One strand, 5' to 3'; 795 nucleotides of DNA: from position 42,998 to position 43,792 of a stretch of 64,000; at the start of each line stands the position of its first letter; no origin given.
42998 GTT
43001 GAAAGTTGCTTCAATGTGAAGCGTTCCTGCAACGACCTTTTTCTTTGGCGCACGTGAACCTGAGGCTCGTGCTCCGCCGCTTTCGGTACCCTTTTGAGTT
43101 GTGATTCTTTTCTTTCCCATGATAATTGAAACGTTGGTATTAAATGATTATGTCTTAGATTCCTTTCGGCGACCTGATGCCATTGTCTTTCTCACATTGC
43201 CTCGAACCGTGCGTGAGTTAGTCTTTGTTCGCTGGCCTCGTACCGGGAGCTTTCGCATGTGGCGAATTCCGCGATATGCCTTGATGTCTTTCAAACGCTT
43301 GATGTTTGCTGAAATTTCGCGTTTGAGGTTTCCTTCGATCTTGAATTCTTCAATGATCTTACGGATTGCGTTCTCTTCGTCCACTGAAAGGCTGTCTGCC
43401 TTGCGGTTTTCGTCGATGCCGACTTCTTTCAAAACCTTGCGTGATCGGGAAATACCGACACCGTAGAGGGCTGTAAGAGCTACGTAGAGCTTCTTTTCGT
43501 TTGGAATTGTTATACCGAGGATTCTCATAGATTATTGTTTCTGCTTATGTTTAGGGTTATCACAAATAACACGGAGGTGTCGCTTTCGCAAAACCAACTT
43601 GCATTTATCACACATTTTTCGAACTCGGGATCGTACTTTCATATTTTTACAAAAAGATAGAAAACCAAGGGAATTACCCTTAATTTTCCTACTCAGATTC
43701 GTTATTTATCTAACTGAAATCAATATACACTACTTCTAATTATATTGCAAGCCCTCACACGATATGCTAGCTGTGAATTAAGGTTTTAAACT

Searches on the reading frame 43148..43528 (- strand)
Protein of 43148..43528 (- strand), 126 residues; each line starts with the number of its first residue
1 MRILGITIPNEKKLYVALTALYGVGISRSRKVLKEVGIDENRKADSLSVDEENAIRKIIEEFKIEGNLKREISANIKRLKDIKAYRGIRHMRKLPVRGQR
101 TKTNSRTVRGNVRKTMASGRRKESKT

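Call 13: find_related_loci(query=window:43148-43528:-, collection=genome_contigs, flank=6000)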
Query window:43148-43528:- (126 aa) in genome_contigs; peptide patterns used: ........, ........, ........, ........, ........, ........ (x = any residue, [..] = any of these).
600 stretches matched a pattern (row limit reached: there are more); 551 encode a relative of the query (tblastn E <= 1e-3); the best 80 are kept; 80 distinct loci.
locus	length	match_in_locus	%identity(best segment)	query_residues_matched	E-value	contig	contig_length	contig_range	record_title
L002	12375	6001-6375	84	1-125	3e-65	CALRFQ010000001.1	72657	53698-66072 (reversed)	MAG: Candidatus Nomurabacteria bacterium isolate RH-9nov16-150 genome assembly, contig: RH-9nov16-C-C471, whole genome s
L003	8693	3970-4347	83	1-126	2e-65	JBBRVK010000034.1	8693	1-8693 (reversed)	MAG: Candidatus Paceibacteria bacterium isolate La3_metabat2.146 La3_metabat2.146_K_1208740_L_8693_cov_18.9241, whole ge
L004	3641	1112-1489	82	1-126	1e-64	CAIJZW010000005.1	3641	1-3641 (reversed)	uncultured bacterium isolate AlinenLipids_bin-4189 genome assembly, contig: bin-4189:05/84, whole genome shotgun sequenc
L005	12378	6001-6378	79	1-126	3e-63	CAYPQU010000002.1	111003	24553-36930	MAG TPA_asm: uncultured Candidatus Saccharibacteria bacterium isolate SRP263991_co4_304 genome assembly, contig: NODE_89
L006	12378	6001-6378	78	1-126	3e-63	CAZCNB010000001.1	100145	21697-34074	MAG TPA_asm: uncultured Candidatus Saccharibacteria bacterium isolate SRP135725_co1_330 genome assembly, contig: NODE_11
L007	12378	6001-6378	78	1-126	8e-63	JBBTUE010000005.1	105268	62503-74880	MAG: Patescibacteria group bacterium isolate H43-bin024_1 H43_bin024_1_000000000005, whole genome shotgun sequence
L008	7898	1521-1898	79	1-126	2e-62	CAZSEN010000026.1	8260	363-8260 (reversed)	MAG TPA_asm: uncultured Candidatus Saccharibacteria bacterium isolate SRP269290_co3_995 genome assembly, contig: NODE_11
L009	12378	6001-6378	78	1-126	2e-62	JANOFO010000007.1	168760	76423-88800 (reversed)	MAG: Candidatus Paceibacterota bacterium isolate SOY_64_metabat_47 SOY_64_k141_3364227, whole genome shotgun sequence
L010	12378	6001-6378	76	1-126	3e-62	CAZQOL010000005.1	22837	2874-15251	MAG TPA_asm: uncultured Candidatus Saccharibacteria bacterium isolate SRP278252_co2_252 genome assembly, contig: NODE_45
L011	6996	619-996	76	1-126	7e-62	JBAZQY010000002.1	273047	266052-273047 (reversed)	MAG: Candidatus Paceibacterota bacterium isolate SO_2017_GW1_135 NODE_323_length_273047_cov_2.592390_OW334_2017, whole g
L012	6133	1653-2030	79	1-126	4e-62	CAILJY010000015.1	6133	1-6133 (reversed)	uncultured bacterium isolate Loclat_bin-15745 genome assembly, contig: bin-15745:15/86, whole genome shotgun sequence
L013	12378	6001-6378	78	1-126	7e-62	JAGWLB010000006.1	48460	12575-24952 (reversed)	MAG: Patescibacteria group bacterium isolate REEB175 contig-150_654, whole genome shotgun sequence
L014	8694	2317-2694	78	1-126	6e-62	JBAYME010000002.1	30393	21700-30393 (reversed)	MAG: Candidatus Paceibacterota bacterium isolate SO_2016_LW1_32 scaffold01243_LW64-88_2016, whole genome shotgun sequenc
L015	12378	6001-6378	75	1-126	8e-62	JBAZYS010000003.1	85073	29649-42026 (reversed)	MAG: Candidatus Paceibacterota bacterium isolate SO_2017_GW1_86 NODE_1728_length_85073_cov_3.129400_OW334_2017, whole ge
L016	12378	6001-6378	75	1-126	8e-62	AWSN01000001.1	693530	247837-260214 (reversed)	MAG: Parcubacteria bacterium RAAC4_OD1_1 O210_OD1C00001, whole genome shotgun sequence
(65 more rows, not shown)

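Call 83: search_protein_families(library=pfam, proteins=[window:43148-43528:-], max_evalue=0.00001)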
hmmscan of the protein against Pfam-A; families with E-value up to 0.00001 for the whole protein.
window:43148-43528:- (126 aa): 1 family
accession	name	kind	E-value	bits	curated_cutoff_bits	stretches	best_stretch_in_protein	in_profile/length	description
PF00416.27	Ribosomal_S13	-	5.1e-28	98.5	31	1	2-107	1-128/128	Ribosomal protein S13/S18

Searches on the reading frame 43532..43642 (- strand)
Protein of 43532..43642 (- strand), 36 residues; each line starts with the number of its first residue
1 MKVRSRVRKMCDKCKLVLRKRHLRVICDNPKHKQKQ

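Call 3: search_protein_families(library=pfam, proteins=[window:43532-43642:-], max_evalue=0.1)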
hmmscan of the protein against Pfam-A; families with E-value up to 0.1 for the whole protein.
window:43532-43642:- (36 aa): 1 family
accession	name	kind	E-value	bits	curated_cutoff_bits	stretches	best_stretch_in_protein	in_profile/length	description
PF00444.23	Ribosomal_L36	-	1.6e-14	54.1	26.1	1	1-36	1-37/38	Ribosomal protein L36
